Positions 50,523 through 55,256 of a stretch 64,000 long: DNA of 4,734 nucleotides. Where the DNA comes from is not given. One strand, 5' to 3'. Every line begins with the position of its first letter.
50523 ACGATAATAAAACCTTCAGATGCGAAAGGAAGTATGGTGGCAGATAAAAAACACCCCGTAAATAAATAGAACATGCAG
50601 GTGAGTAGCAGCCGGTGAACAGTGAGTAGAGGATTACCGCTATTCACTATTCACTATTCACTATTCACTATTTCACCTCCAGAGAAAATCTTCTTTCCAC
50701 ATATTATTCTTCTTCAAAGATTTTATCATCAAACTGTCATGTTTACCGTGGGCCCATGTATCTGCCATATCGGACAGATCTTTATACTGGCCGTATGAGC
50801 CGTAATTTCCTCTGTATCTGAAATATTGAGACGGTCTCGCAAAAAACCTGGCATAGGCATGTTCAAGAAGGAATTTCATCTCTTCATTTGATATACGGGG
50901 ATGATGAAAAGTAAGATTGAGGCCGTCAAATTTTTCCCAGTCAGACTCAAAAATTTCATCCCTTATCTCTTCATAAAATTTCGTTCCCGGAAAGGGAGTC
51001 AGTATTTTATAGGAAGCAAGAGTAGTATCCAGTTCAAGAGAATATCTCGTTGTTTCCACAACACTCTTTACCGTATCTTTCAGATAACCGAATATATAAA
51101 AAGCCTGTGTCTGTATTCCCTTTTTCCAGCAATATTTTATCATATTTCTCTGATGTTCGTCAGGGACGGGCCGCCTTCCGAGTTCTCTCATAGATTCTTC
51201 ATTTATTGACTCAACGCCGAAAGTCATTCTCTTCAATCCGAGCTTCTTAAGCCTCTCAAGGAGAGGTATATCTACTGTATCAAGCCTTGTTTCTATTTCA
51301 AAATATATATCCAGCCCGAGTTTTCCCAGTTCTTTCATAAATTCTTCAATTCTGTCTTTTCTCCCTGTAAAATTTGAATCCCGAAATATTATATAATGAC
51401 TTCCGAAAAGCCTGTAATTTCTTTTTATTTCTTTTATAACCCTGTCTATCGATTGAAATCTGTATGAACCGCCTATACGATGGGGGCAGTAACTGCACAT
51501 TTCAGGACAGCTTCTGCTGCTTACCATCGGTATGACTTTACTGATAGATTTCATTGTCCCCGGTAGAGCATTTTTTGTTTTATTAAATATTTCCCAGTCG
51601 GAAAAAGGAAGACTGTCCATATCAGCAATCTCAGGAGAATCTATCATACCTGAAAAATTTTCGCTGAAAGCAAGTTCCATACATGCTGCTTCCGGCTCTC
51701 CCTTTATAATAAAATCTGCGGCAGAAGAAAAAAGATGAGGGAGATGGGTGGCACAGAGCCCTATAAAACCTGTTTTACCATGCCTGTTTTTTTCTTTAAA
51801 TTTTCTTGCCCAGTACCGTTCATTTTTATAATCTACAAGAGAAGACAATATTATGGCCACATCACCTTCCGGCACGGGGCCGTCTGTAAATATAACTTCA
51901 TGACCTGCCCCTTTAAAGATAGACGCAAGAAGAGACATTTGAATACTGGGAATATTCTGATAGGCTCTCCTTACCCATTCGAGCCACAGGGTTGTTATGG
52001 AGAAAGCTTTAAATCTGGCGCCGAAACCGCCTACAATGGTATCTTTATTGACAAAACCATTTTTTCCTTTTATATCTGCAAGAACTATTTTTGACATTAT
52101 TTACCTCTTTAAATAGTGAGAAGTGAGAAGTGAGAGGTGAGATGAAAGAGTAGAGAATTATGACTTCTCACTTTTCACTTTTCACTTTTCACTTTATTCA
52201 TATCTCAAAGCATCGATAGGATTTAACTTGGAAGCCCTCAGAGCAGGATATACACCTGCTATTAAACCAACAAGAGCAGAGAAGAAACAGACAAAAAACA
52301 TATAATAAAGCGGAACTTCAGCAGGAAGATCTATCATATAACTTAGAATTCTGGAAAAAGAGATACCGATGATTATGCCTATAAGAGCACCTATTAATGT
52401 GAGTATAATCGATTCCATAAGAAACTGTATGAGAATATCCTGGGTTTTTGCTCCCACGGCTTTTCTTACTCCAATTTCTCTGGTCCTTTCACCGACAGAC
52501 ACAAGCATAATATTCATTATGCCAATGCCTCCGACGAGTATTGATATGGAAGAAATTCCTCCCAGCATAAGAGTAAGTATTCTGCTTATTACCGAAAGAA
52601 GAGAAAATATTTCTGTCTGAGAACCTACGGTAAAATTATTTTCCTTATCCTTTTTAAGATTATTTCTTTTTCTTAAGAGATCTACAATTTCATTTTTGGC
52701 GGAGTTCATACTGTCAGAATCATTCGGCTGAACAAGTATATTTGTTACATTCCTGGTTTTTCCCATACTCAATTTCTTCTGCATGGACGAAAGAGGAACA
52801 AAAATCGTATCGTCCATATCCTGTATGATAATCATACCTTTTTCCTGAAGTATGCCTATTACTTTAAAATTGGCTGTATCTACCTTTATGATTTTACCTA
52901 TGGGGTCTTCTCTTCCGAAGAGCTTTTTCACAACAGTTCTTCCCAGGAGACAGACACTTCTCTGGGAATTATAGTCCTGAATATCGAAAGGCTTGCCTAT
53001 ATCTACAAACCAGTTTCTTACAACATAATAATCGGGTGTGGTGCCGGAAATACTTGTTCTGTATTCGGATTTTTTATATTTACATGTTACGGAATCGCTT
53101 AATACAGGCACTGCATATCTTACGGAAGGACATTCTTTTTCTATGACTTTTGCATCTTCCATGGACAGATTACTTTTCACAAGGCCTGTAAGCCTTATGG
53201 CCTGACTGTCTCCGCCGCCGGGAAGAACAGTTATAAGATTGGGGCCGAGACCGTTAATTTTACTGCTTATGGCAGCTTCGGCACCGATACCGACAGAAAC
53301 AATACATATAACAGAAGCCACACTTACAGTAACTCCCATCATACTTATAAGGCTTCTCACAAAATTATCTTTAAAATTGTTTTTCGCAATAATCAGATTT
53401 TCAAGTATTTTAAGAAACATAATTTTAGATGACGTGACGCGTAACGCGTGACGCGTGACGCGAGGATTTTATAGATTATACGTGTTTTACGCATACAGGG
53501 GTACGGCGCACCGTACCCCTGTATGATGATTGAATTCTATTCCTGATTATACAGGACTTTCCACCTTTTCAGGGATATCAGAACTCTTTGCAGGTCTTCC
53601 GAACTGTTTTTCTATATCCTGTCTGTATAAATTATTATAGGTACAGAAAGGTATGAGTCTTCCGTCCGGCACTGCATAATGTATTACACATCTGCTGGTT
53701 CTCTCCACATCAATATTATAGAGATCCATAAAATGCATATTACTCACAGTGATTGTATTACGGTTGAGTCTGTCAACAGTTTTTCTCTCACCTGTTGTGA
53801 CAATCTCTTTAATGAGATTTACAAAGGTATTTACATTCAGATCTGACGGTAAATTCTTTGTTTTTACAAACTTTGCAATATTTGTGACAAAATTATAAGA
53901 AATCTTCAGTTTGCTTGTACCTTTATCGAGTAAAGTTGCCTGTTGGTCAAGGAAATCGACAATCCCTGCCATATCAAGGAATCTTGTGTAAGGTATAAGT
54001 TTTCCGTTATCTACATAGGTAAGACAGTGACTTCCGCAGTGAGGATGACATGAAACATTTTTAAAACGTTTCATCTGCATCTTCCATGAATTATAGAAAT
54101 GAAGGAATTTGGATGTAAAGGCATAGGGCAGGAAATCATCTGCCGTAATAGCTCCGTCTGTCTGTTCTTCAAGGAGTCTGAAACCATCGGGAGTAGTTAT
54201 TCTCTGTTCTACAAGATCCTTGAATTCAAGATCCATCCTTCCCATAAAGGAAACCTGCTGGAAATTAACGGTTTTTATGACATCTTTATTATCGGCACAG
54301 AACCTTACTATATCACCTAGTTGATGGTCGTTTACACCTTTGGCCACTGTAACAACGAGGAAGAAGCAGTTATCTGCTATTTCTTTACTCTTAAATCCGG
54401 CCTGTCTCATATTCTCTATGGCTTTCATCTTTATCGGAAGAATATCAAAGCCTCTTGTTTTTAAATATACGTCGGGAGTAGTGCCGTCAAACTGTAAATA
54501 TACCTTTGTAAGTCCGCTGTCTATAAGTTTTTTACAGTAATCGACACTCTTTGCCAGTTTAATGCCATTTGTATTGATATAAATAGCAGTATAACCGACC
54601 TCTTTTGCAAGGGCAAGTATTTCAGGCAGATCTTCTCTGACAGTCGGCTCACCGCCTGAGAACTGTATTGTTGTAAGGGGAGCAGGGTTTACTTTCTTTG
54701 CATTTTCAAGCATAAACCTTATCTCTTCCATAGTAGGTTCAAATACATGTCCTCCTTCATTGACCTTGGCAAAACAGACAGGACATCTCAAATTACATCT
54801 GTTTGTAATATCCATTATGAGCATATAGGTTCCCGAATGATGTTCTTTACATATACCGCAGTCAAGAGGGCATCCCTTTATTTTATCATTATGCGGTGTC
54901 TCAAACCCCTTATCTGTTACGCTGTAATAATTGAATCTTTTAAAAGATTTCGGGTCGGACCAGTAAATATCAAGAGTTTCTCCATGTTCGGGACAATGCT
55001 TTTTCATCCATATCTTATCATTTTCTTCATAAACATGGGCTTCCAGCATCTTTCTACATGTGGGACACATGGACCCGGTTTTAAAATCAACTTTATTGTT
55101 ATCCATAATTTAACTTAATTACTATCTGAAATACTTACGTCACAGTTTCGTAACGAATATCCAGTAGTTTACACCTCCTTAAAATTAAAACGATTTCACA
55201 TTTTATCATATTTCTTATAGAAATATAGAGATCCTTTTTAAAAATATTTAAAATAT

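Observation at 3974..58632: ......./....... heptanucleotide tandem arrays at 13 intergenic sites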

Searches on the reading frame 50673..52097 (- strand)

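Call 16: search_protein_families(library=pfam, proteins=[window:50673-52097:-])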
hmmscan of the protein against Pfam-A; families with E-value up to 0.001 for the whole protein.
window:50673-52097:- (474 aa): 1 family
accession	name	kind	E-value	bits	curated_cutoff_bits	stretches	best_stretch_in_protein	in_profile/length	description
PF04055.27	Radical_SAM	-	2.2e-16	60.9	29.5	1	192-349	2-162/166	Radical SAM superfamily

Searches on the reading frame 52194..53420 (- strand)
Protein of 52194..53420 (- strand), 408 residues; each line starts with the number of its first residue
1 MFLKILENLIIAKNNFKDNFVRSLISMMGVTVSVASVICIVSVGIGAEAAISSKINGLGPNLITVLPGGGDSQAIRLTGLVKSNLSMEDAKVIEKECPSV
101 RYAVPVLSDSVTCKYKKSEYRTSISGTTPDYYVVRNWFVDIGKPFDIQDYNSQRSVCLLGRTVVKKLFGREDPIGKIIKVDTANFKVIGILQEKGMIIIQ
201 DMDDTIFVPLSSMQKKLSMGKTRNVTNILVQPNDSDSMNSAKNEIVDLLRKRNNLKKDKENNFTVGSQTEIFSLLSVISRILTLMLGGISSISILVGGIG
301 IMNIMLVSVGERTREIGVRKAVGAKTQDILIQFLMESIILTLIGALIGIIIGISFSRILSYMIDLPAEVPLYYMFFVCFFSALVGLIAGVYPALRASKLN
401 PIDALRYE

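Call 16: search_protein_families(library=pfam, proteins=[window:52194-53420:-])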
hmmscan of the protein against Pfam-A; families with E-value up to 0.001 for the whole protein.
window:52194-53420:- (408 aa): 2 families
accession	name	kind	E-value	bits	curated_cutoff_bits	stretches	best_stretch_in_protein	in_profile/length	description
PF12704.14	MacB_PCD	-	5.6e-43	148.1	27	1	23-247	1-206/207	MacB-like periplasmic core domain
PF02687.27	FtsX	-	1.4e-22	80.4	25.5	1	289-401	3-120/120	FtsX-like permease C-terminal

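Call 17: find_encoding_contigs(protein=window:52194-53420:-, flank=10000, max_places=6)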
Protein window:52194-53420:- (408 aa): no gene with exactly this product is on record in the collection.

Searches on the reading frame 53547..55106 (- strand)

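Call 53: search_protein_families(library=pfam, proteins=[window:53547-55106:-])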
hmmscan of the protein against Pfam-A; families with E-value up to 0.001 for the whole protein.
window:53547-55106:- (519 aa): 3 families
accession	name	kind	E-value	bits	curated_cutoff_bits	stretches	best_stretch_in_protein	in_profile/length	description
PF04055.27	Radical_SAM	-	1.6e-21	77.6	29.5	1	100-270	3-166/166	Radical SAM superfamily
PF23545.1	Zn_ribbon_HMPTM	-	2.1e-18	66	27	1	9-50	4-45/45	HMPTM N-terminal zinc ribbon domain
PF13353.11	Fer4_12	-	0.00019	22.2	22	1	102-185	13-95/137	4Fe-4S single cluster domain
